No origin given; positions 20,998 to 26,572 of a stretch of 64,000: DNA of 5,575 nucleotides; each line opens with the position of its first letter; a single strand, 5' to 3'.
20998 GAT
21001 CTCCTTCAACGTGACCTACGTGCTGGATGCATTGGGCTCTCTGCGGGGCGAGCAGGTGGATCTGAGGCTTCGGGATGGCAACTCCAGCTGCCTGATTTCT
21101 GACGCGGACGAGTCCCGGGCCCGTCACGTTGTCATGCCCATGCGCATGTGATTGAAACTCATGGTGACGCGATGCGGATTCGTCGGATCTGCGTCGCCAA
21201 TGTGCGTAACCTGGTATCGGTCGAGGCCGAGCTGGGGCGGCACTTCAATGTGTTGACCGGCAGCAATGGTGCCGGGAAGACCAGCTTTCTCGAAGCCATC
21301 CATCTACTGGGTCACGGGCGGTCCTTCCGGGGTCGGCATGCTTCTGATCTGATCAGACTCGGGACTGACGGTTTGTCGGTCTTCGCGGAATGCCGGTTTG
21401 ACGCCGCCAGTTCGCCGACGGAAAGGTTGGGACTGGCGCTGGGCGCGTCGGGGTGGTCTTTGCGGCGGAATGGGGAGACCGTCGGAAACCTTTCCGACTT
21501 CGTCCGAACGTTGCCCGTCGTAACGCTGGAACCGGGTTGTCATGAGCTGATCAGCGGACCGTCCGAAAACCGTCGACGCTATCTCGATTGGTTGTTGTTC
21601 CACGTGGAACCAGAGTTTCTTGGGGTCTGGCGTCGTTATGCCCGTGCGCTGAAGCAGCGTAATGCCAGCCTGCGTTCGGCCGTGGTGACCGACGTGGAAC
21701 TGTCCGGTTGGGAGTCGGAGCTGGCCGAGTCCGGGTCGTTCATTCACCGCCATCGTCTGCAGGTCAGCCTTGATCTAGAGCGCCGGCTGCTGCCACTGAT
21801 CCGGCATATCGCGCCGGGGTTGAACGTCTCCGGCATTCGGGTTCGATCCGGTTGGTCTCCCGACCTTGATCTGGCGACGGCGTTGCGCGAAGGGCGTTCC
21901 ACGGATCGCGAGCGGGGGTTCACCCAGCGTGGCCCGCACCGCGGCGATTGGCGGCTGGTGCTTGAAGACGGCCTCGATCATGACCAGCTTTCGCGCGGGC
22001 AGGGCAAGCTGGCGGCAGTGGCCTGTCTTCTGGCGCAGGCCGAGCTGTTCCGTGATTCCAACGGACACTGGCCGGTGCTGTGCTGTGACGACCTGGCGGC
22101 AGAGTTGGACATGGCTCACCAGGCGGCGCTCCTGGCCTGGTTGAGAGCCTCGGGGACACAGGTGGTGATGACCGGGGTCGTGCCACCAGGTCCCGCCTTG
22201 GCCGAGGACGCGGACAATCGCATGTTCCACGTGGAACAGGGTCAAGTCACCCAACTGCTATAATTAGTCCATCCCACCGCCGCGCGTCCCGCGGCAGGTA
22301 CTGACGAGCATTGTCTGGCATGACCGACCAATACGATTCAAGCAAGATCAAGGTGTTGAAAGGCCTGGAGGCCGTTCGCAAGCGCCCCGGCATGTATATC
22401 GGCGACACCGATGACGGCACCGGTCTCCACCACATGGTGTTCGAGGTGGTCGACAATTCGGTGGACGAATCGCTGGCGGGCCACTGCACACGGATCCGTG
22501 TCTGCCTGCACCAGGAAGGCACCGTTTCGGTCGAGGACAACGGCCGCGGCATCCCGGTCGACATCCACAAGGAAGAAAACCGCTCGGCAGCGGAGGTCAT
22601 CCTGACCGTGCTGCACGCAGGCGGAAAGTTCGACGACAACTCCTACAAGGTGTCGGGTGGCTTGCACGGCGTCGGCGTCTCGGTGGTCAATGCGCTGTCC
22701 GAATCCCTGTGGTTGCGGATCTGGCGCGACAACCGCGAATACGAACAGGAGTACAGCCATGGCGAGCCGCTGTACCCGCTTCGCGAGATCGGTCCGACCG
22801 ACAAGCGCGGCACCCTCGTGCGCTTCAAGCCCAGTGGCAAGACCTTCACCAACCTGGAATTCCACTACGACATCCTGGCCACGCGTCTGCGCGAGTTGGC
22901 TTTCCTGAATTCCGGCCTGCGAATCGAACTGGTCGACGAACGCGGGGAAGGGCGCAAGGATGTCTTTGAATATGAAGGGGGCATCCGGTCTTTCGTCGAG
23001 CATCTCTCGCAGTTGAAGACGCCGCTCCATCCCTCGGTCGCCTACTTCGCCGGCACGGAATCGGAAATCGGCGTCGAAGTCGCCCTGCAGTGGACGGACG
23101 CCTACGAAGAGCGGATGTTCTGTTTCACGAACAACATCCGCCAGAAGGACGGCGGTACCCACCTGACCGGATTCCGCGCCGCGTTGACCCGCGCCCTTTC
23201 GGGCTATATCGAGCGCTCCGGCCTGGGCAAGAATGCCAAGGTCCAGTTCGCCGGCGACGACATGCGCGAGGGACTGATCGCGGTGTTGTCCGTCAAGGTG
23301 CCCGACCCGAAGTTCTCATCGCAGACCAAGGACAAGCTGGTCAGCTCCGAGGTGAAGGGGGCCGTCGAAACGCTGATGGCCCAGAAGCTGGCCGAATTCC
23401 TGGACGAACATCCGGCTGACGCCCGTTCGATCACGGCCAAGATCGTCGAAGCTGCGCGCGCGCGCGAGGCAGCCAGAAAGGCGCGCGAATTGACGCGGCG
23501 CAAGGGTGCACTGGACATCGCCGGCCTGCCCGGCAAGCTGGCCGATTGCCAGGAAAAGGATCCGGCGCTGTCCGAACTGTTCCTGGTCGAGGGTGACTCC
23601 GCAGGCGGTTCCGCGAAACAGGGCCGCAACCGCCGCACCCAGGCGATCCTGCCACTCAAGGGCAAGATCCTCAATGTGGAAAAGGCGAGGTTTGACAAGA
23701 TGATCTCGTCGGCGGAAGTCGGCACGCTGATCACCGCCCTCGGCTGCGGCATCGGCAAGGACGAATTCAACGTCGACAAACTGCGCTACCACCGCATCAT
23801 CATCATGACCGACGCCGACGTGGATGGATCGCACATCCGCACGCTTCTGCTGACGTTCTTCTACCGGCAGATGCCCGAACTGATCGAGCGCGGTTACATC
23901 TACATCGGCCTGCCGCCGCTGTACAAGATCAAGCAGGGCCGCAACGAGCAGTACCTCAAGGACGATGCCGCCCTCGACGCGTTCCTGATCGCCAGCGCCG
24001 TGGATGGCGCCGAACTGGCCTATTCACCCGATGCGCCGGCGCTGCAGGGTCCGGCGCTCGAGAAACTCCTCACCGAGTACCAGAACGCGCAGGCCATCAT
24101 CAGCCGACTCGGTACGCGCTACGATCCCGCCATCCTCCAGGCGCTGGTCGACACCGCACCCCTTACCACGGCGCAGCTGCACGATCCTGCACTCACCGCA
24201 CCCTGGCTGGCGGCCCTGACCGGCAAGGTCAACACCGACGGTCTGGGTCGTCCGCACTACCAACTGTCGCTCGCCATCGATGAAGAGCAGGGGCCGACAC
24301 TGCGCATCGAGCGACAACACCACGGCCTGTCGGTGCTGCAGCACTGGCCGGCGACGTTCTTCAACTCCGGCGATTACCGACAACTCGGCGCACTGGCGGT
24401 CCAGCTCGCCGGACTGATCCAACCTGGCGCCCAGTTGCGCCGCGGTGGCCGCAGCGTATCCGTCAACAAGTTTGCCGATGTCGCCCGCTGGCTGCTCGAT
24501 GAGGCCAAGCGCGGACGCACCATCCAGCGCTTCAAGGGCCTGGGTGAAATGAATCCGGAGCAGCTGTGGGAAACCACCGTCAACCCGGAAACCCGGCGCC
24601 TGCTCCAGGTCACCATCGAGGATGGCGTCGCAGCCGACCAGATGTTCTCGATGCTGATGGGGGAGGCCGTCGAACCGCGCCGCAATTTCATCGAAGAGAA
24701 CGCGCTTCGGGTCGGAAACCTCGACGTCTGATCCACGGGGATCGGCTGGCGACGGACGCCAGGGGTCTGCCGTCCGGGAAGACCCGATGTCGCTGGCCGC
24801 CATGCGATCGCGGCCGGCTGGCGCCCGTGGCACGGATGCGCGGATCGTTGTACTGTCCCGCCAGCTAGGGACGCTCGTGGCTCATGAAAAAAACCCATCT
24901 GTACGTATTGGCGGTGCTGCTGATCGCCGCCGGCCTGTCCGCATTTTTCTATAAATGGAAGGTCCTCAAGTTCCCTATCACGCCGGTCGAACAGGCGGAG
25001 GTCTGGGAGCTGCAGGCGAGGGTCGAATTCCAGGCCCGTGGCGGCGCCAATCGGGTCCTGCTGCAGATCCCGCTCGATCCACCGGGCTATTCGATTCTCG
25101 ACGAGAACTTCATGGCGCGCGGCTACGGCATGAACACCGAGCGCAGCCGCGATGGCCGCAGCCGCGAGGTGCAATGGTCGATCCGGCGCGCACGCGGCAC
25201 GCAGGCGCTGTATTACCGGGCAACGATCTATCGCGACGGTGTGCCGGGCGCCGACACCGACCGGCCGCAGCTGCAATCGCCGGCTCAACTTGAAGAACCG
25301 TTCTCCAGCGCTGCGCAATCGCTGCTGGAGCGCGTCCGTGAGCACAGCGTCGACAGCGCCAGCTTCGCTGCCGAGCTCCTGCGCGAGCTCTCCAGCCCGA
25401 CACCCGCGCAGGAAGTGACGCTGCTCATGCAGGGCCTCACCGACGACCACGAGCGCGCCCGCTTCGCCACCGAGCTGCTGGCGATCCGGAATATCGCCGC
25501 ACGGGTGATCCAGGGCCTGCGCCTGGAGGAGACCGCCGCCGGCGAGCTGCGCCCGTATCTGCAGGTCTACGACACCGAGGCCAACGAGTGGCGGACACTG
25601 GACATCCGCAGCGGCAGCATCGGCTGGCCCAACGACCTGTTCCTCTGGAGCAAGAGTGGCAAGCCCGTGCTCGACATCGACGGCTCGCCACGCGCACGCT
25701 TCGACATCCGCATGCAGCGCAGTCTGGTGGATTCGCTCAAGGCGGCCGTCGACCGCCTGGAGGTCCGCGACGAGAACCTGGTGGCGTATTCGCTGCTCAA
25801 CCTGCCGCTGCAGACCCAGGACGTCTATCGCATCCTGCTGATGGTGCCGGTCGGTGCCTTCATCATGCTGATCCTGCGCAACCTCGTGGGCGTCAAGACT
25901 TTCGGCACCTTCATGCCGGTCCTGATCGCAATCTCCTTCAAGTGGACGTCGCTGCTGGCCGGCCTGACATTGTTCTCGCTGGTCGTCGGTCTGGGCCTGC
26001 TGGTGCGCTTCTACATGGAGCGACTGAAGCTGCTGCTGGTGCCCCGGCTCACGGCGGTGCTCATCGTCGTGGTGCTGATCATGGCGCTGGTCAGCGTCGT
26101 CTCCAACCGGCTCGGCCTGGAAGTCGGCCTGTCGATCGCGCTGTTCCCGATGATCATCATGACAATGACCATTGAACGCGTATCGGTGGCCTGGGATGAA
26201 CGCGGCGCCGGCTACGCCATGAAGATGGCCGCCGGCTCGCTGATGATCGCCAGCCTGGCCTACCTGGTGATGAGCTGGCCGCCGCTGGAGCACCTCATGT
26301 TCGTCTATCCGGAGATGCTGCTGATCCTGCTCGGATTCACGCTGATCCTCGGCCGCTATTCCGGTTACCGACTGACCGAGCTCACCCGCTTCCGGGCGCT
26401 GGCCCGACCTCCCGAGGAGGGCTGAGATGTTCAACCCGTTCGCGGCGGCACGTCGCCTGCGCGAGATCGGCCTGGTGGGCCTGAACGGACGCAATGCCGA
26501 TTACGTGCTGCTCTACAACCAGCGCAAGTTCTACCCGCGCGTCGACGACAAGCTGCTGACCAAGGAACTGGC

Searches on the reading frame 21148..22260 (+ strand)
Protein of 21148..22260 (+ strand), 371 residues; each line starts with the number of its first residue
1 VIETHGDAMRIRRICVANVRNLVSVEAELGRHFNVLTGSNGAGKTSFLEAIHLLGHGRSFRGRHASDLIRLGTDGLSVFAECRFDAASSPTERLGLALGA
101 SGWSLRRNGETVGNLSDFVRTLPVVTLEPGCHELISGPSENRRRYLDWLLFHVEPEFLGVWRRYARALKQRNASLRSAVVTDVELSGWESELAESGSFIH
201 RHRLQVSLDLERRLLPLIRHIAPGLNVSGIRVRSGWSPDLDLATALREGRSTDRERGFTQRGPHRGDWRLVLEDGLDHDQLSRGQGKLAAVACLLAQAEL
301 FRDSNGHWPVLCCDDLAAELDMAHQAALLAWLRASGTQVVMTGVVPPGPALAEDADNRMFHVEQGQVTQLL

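Call 57: search_protein_families(library=pfam, proteins=[window:21148-22260:+], max_evalue=0.0001)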
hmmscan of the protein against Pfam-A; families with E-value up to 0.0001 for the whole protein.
window:21148-22260:+ (371 aa): 4 families
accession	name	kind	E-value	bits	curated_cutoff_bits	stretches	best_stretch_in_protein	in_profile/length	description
PF02463.25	SMC_N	-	1.9e-21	77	40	1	11-344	2-197/220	RecF/RecN/SMC N terminal domain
PF13304.12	AAA_21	-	1.3e-06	29.2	27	1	33-74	1-50/304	AAA domain, putative AbiEii toxin, Type IV TA system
PF13175.12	AAA_15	-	1.5e-06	28.6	32.1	1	9-54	1-46/374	AAA ATPase domain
PF13476.12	AAA_23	-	3.1e-06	28.4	27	1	18-57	6-45/201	AAA domain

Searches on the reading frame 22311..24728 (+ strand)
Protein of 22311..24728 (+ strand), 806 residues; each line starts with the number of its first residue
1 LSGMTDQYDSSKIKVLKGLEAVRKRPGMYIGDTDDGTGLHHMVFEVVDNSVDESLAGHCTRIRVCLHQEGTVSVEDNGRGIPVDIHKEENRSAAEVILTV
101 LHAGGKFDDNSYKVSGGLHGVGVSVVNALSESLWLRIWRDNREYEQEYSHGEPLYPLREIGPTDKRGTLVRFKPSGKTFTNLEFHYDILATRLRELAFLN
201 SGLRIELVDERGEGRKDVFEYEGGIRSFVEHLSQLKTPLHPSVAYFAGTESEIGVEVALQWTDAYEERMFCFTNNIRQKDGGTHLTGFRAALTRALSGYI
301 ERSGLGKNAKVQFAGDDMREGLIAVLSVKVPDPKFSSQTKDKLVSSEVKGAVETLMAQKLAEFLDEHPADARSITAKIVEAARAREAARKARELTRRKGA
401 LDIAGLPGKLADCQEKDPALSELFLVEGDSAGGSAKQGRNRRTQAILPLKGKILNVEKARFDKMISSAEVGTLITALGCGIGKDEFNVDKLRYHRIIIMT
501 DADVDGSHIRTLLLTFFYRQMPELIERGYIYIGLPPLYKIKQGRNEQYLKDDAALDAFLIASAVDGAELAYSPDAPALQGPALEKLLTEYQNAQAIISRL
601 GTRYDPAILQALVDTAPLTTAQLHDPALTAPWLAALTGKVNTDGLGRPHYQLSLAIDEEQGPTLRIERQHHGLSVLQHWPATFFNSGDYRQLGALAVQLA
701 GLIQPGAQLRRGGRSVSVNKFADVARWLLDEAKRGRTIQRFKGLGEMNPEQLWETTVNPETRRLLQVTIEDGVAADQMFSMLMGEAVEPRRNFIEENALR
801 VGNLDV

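Call 26: search_protein_families(library=padloc, proteins=[window:22311-24728:+], max_evalue=0.001)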
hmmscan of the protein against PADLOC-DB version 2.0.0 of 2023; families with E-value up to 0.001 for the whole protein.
window:22311-24728:+ (806 aa): 0 families

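Call 54: search_protein_families(library=pfam, proteins=[window:22311-24728:+], max_evalue=0.0001)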
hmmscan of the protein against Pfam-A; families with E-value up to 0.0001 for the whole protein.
window:22311-24728:+ (806 aa): 6 families
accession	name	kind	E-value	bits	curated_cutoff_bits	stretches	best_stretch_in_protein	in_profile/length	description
PF00204.31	DNA_gyraseB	-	1.5e-57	194.3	27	1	224-393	1-172/173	DNA gyrase B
PF18053.6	GyrB_insert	-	2.4e-48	164.6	26.1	1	567-732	1-167/167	DNA gyrase B subunit insert domain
PF00986.26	DNA_gyraseB_C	-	3.5e-31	107.6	29.8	1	735-795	3-63/63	DNA gyrase B subunit, carboxyl terminus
PF01751.28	Toprim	-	1.2e-18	67.5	23.1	1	422-531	1-92/96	Toprim domain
PF02518.31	HATPase_c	-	6.4e-18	65.7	26.4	1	35-150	2-94/111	Histidine kinase-, DNA gyrase B-, and HSP90-like ATPase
PF21249.2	GyrB_hook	-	1.7e-08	34.4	23.7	1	536-563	1-28/29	GyrB, hook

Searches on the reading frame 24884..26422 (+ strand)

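Call 26: search_protein_families(library=padloc, proteins=[window:24884-26422:+], max_evalue=0.001)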
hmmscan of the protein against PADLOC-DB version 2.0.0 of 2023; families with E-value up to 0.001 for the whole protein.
window:24884-26422:+ (513 aa): 0 families

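Call 54: search_protein_families(library=pfam, proteins=[window:24884-26422:+], max_evalue=0.0001)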
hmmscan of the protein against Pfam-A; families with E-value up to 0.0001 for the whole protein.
window:24884-26422:+ (513 aa): 2 families
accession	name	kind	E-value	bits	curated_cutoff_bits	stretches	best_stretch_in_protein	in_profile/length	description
PF14402.11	7TM_transglut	-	2.8e-96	322.3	25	1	261-506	2-247/248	7 transmembrane helices usually fused to an inactive transglutaminase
PF14400.11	Transglut_i_TM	-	4.1e-44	150.8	25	1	23-183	1-159/161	Inactive transglutaminase fused to 7 transmembrane helices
